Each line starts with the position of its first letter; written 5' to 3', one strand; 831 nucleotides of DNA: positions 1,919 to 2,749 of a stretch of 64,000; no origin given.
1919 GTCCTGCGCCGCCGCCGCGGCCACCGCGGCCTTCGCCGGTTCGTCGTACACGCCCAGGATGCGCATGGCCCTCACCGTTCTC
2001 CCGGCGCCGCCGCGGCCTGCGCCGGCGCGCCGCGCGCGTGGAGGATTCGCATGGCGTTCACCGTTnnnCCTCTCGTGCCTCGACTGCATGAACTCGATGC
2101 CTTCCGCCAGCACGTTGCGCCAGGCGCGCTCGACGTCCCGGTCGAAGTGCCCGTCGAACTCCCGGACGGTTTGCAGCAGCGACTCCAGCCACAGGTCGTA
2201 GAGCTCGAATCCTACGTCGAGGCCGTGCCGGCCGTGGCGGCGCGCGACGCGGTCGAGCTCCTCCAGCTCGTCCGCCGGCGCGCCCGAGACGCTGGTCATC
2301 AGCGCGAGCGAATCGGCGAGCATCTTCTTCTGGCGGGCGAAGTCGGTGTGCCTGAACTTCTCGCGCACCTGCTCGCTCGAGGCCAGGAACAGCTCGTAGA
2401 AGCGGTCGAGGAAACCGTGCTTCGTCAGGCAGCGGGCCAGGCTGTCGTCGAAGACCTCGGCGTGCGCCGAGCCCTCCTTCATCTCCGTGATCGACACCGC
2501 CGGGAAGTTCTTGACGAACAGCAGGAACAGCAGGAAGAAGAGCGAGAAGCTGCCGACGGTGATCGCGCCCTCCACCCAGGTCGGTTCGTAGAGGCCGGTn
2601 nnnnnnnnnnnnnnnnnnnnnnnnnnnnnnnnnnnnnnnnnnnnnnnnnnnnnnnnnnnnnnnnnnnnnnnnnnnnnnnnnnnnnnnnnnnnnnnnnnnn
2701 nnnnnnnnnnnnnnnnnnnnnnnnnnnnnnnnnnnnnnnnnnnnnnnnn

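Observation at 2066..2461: Globin-like domain fused in frame to the quinol-oxidising subunit ActC of alternative complex III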

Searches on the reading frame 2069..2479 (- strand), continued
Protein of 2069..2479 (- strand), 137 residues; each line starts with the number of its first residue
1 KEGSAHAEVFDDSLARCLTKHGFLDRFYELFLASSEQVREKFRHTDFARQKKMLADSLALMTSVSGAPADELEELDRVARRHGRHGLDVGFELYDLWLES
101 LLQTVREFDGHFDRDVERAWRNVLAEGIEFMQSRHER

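Call 64: search_solved_structures(query=A2, max_evalue=1, show_alignments=5)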
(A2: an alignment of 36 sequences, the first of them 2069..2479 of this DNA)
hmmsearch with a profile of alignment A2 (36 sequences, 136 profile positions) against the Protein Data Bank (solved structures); distinct sequences matched with E-value up to 1: 65 (the best 60 are shown).
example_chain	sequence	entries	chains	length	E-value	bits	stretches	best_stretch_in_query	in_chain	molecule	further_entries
1tu9_A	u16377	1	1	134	1.2e-43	151.7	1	6-134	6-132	hypothetical protein PA3967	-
3wfw_A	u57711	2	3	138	6.9e-07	32.7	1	1-134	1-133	Hemoglobin-like flavoprotein fused to Roadblock/LC7 domain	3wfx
3s1i_A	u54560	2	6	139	1.1e-06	32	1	2-135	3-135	Hemoglobin-like flavoprotein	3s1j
7dih_A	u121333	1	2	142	1.8e-06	31.4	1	20-122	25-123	Thermoglobin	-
3ubc_A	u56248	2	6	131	5.4e-06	29.8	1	2-131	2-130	Hemoglobin-like flavoprotein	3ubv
1cqx_A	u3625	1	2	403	0.00011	25.6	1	21-123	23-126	FLAVOHEMOPROTEIN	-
3ozu_A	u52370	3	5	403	0.00011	25.6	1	21-123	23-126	Flavohemoprotein | Flavohemoglobin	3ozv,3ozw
1gvh_A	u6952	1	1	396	0.00064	23.1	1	18-121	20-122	FLAVOHEMOPROTEIN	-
4g1b_A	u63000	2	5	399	0.0072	19.7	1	23-124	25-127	Flavohemoglobin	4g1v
1gcv_A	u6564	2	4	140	0.0087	19.4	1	57-134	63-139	HEMOGLOBIN | PROTEIN (HEMOGLOBIN)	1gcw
9q15_B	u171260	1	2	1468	0.009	19.4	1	22-126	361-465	Nitric oxide synthase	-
9q05_A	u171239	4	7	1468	0.009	19.4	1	22-126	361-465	Nitric oxide synthase | Ferredoxin--NADP reductase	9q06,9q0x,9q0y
6iyh_B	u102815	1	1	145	0.011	19.2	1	63-134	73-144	Beta chain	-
1gcv_B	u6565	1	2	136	0.013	18.9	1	59-134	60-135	HEMOGLOBIN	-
6iyi_B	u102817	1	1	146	0.015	18.7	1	66-134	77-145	Beta chain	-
1vhb_A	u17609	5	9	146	0.12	15.7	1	22-122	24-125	HEMOGLOBIN | PROTEIN (HEMOGLOBIN)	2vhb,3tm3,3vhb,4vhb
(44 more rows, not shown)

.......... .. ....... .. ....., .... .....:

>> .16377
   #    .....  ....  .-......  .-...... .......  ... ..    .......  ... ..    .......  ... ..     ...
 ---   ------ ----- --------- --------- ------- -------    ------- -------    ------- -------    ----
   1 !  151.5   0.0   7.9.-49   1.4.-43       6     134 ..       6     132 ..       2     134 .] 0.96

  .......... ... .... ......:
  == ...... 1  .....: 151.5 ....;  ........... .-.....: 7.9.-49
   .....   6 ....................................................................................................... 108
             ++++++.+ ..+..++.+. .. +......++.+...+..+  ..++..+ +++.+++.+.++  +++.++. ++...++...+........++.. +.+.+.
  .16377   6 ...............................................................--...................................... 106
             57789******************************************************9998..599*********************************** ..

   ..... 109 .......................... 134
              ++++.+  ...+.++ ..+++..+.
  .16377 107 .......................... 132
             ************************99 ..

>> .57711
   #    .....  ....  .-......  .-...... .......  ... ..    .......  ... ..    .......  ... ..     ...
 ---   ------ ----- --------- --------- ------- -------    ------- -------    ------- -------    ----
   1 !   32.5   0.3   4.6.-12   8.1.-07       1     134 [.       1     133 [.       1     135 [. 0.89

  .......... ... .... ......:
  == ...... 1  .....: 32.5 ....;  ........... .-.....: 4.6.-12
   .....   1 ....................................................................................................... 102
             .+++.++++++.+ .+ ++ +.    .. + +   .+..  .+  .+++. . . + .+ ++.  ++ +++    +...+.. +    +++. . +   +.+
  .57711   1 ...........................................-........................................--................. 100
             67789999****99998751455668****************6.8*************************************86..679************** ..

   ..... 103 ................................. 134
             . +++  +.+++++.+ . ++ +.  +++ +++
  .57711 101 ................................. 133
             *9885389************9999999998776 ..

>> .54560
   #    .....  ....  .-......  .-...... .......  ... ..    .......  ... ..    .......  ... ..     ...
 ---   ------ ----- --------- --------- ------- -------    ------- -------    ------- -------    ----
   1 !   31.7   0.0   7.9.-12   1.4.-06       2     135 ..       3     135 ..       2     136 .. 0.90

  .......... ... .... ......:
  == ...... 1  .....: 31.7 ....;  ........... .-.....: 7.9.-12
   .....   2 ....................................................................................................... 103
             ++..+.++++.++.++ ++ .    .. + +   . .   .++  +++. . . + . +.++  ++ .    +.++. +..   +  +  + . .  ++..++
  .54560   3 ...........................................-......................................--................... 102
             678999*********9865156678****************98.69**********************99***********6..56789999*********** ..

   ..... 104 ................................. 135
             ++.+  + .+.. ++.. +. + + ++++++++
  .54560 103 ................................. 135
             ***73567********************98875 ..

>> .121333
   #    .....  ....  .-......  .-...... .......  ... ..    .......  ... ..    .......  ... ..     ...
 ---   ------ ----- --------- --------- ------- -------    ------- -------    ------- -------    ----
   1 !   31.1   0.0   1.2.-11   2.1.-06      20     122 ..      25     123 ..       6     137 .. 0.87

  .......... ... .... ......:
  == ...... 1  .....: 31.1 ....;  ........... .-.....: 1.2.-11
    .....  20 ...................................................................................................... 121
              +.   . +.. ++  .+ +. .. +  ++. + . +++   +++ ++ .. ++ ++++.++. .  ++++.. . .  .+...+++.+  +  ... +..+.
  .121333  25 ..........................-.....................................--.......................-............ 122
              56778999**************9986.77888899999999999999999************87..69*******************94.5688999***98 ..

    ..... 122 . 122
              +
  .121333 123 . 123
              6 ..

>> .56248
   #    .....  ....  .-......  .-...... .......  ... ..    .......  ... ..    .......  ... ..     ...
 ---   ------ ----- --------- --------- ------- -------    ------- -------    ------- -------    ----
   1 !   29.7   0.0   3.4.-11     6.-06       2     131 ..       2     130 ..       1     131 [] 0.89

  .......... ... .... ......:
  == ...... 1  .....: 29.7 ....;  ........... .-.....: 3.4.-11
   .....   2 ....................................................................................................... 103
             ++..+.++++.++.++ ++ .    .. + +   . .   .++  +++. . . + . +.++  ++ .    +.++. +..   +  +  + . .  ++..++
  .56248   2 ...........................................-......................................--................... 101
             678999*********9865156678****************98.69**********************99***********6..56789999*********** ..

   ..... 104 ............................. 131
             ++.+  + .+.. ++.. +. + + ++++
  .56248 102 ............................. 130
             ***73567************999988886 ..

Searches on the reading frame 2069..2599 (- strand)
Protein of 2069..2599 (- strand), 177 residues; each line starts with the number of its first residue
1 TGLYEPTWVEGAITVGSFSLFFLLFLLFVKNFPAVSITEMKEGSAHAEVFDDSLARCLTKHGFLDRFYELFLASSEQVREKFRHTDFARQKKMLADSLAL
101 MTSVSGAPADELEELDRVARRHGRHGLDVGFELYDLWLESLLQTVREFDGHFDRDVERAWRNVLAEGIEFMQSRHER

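Call 32: find_related_loci(query=window:2069-2599:-, collection=genome_contigs, flank=8000)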
Query window:2069-2599:- (177 aa) in genome_contigs; peptide patterns used: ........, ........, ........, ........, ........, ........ (x = any residue, [..] = any of these).
74 stretches matched a pattern; 26 encode a relative of the query (tblastn E <= 1e-3); 25 distinct loci.
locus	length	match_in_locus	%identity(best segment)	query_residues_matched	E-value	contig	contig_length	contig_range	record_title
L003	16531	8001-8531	94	1-177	2e-102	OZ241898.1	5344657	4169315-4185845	MAG: Vicinamibacterales bacterium isolate 479fc26a-c5fd-4f96-80c2-dbb1f079bd2a genome assembly, chromosome: 1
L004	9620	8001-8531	91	1-177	2e-101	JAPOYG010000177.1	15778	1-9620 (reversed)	MAG: Acidobacteria bacterium isolate COS4_bin_27 NODE_3073_length_15778_cov_54.6994, whole genome shotgun sequence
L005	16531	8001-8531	92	1-177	1e-100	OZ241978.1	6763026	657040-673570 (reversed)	MAG: Vicinamibacterales bacterium isolate 51a24197-77cf-4160-b0f1-11ac4e34766b genome assembly, chromosome: 1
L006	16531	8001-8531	92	1-177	2e-100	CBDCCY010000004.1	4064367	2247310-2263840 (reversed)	MAG: Vicinamibacterales bacterium isolate 30d25617-1a2a-4ddc-b9f5-a158cac5d056 genome assembly, contig: contig_4, whole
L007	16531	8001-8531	90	1-177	1e-100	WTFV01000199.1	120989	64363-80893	MAG: Acidobacteria bacterium isolate CO36386bin_12 NODE_104_length_120989_cov_21.340351, whole genome shotgun sequence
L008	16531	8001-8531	91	1-177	2e-100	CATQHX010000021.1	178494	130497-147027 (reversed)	MAG: Vicinamibacterales bacterium isolate b531ce64-1057-46bd-a004-e227214a256a genome assembly, contig: contig_21, whole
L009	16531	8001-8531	92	1-177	3e-100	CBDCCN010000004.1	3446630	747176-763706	MAG: Vicinamibacterales bacterium isolate 1d3aa380-3d16-43da-b993-60d5eb5b4b02 genome assembly, contig: contig_4, whole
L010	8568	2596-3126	89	1-177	3e-99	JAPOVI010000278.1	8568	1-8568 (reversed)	MAG: Acidobacteria bacterium isolate COS1_bin_16 NODE_1850_length_8568_cov_11.5694, whole genome shotgun sequence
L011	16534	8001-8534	92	1-177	2e-99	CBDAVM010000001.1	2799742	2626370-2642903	MAG: Vicinamibacterales bacterium isolate a7c2027e-4184-4f59-b936-189da53a1eb3 genome assembly, contig: contig_1, whole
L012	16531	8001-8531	91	1-177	3e-99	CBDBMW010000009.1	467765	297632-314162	MAG: Vicinamibacterales bacterium isolate 13d22264-7de1-4b98-b19c-9e6517fe1a61 genome assembly, contig: contig_8, whole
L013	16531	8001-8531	90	1-177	2e-99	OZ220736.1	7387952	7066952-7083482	MAG: Vicinamibacterales bacterium isolate e96e4bd8-36b5-4932-a7c8-d2011ef2eb69 genome assembly, chromosome: 1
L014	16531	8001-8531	90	1-177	5e-99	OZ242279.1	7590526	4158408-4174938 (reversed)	MAG: Vicinamibacterales bacterium isolate 66b38f76-d135-4acf-a464-9a41f6704b04 genome assembly, chromosome: 1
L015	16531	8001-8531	89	1-177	1e-98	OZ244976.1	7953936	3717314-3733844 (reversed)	MAG: Vicinamibacterales bacterium isolate 759df215-7f35-4b58-97f0-56a84cd7420d genome assembly, chromosome: 2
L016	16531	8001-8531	89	1-177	1e-98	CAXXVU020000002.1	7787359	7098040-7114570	MAG: Vicinamibacterales bacterium isolate bab29b19-afa8-4b77-beae-9eb7b8b40fcf genome assembly, contig: contig_2, whole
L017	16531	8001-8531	89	1-177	6e-98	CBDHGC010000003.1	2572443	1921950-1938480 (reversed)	MAG: Vicinamibacterales bacterium isolate 2255f9a4-9ab0-4a79-b16a-ed87816e7612 genome assembly, contig: contig_3, whole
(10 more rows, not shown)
